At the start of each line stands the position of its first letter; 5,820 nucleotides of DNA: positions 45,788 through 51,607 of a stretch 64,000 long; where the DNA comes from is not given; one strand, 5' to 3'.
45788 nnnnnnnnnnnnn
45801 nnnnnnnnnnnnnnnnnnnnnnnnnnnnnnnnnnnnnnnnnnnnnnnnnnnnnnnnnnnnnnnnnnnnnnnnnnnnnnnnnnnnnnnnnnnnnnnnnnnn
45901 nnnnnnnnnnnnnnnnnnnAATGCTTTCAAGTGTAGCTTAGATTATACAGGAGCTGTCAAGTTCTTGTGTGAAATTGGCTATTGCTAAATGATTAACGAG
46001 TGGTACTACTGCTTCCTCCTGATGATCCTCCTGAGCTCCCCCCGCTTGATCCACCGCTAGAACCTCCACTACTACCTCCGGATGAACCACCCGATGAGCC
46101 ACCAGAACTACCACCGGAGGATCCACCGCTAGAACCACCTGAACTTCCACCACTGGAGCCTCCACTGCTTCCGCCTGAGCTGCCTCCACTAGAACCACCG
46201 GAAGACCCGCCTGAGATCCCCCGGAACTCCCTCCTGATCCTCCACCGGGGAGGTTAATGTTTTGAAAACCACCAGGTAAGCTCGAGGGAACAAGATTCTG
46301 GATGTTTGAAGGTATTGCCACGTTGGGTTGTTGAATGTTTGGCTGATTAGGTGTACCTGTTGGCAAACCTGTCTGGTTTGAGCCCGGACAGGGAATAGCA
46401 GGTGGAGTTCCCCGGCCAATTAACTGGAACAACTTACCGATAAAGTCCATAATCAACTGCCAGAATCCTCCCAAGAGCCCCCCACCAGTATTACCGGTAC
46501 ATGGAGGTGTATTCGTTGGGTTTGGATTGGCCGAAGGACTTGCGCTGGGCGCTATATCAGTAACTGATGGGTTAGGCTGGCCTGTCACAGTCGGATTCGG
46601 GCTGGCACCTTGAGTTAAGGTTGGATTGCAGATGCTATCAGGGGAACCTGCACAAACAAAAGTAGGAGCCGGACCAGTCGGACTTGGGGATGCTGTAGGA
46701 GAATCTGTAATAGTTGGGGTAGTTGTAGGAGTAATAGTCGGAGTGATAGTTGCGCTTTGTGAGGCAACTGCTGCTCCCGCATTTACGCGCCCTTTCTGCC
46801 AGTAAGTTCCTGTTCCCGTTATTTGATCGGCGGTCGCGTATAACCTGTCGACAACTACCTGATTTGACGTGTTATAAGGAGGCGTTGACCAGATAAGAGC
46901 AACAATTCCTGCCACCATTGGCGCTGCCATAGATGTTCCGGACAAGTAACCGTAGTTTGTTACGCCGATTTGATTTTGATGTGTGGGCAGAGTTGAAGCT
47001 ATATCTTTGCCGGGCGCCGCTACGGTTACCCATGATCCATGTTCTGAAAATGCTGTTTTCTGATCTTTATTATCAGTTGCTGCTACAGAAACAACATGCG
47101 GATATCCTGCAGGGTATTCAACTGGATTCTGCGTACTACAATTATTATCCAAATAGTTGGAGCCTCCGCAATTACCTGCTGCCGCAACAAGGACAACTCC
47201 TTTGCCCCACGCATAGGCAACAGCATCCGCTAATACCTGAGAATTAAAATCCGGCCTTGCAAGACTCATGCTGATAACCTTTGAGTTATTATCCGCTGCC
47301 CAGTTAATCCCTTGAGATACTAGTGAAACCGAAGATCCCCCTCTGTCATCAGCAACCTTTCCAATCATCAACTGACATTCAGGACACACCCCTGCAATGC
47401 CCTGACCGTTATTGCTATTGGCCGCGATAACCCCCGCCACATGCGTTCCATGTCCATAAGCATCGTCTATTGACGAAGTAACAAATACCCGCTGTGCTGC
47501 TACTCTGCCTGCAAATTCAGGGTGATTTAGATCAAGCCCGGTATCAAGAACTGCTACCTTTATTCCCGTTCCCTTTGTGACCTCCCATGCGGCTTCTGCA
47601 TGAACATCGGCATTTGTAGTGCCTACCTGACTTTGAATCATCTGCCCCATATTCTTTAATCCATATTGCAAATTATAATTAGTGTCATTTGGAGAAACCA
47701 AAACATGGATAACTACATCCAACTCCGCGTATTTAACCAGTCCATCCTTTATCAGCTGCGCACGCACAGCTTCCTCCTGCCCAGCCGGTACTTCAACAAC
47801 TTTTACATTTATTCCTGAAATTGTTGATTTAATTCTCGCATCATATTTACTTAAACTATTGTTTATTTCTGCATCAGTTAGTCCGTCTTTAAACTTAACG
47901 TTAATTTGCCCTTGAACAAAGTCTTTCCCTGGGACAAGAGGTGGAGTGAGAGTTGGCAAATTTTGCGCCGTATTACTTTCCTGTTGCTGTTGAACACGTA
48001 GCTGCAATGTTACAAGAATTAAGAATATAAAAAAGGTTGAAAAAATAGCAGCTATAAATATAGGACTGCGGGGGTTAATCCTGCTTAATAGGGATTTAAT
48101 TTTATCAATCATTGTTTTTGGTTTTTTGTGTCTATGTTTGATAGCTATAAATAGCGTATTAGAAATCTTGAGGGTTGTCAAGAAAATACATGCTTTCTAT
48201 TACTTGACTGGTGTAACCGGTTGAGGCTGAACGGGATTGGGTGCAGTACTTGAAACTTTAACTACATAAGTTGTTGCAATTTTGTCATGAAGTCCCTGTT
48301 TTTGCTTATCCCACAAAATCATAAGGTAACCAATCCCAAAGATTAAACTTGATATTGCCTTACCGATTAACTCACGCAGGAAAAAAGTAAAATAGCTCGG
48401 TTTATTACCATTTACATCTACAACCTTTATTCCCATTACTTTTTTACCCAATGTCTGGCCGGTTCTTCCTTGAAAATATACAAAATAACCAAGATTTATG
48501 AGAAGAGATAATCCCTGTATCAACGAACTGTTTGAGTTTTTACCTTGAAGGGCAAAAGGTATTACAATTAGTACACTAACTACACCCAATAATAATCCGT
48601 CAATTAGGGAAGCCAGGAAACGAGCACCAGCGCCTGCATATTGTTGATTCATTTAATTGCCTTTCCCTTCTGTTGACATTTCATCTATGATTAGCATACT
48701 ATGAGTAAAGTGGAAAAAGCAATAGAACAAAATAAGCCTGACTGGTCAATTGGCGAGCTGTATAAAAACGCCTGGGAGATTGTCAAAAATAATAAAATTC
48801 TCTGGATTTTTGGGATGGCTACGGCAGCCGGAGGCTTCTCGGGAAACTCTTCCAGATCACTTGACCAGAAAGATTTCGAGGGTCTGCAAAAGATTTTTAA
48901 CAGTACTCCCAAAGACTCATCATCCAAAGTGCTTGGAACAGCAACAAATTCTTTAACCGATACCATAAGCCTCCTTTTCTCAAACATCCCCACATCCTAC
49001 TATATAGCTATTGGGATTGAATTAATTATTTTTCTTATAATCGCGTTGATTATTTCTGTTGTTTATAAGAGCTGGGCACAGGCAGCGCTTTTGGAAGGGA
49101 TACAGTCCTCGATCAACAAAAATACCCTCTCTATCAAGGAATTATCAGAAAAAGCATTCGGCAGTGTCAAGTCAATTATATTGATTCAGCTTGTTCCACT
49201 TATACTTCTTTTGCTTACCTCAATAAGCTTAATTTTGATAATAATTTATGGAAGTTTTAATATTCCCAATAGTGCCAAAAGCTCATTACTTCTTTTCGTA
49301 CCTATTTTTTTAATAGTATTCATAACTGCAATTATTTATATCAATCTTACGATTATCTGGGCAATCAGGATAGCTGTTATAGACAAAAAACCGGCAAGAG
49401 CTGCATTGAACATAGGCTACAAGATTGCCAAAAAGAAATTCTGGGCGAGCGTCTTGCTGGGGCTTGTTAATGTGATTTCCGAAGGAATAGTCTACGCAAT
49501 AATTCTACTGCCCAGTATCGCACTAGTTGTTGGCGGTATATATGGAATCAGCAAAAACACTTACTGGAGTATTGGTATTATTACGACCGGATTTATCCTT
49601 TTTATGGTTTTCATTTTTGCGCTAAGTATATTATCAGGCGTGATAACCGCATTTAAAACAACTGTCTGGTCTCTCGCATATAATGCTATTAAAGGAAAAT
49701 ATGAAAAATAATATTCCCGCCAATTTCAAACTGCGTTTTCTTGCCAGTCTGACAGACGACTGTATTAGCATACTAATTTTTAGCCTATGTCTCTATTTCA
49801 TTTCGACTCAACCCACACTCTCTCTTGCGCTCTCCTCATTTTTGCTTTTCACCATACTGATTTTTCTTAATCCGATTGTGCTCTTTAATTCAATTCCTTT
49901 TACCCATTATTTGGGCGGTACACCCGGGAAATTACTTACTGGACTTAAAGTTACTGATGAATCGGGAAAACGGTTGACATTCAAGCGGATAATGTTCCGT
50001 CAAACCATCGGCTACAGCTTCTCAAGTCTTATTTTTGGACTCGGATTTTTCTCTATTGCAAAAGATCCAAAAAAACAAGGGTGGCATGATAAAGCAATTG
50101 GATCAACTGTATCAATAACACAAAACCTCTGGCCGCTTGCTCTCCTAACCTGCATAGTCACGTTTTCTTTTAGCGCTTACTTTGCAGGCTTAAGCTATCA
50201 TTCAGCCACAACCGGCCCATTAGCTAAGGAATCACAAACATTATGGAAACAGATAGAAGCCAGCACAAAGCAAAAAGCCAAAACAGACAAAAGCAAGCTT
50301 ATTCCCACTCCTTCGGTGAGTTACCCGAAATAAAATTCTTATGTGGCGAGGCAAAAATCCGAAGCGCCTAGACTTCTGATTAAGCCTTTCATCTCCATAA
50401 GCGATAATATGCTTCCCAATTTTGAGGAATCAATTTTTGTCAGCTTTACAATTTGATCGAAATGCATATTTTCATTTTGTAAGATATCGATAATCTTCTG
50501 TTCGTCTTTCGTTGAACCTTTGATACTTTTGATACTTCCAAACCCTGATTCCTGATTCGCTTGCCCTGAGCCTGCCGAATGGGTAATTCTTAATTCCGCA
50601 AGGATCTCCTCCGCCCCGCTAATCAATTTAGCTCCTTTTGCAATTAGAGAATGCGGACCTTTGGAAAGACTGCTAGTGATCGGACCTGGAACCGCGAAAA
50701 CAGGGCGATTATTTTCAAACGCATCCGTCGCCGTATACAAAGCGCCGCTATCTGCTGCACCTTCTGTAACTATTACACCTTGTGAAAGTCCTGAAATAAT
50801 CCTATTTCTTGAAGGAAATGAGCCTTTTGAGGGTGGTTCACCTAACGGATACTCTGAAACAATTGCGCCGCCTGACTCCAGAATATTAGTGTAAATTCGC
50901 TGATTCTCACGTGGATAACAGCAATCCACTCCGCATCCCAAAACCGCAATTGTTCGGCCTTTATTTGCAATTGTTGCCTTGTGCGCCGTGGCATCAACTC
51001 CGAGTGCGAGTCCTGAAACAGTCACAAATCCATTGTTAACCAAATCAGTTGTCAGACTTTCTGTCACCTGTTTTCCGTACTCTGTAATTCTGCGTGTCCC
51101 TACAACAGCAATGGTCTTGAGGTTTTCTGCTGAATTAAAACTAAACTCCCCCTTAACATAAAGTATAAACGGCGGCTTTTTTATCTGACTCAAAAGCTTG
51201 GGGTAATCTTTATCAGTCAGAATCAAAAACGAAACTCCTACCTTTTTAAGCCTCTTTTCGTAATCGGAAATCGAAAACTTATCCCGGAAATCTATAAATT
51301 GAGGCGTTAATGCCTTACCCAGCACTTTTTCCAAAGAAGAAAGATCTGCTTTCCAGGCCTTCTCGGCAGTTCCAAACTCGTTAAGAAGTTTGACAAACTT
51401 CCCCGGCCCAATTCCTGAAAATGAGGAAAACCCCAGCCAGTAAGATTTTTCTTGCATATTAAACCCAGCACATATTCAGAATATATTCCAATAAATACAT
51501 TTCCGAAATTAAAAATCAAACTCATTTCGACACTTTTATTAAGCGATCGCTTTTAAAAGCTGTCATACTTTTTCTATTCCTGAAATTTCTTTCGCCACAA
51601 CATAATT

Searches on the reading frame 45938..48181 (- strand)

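Call 63: search_protein_families(library=pfam, proteins=[window:45938-48181:-], max_evalue=0.0001)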
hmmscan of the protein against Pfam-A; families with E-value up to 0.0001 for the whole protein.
window:45938-48181:- (747 aa): 2 families
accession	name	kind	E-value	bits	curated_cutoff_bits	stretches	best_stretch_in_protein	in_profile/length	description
PF00082.27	Peptidase_S8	-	6.9e-53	180.3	21.8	1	204-451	1-273/288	Subtilase family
PF22148.1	Fervidolysin_NPro-like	-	2.9e-13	50.5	21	1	84-154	11-80/81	Fervidolysin N-terminal prodomain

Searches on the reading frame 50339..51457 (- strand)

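Call 63: search_protein_families(library=pfam, proteins=[window:50339-51457:-], max_evalue=0.0001)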
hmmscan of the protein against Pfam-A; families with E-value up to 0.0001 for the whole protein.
window:50339-51457:- (372 aa): 2 families
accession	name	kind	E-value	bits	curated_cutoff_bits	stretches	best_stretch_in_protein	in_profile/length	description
PF02481.21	DNA_processg_A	-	2.7e-75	252.6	29.6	1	70-279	2-210/212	DNA recombination-mediator protein A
PF17782.7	DprA_WH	-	1.7e-08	34.8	22.9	1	314-363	9-58/61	DprA winged helix domain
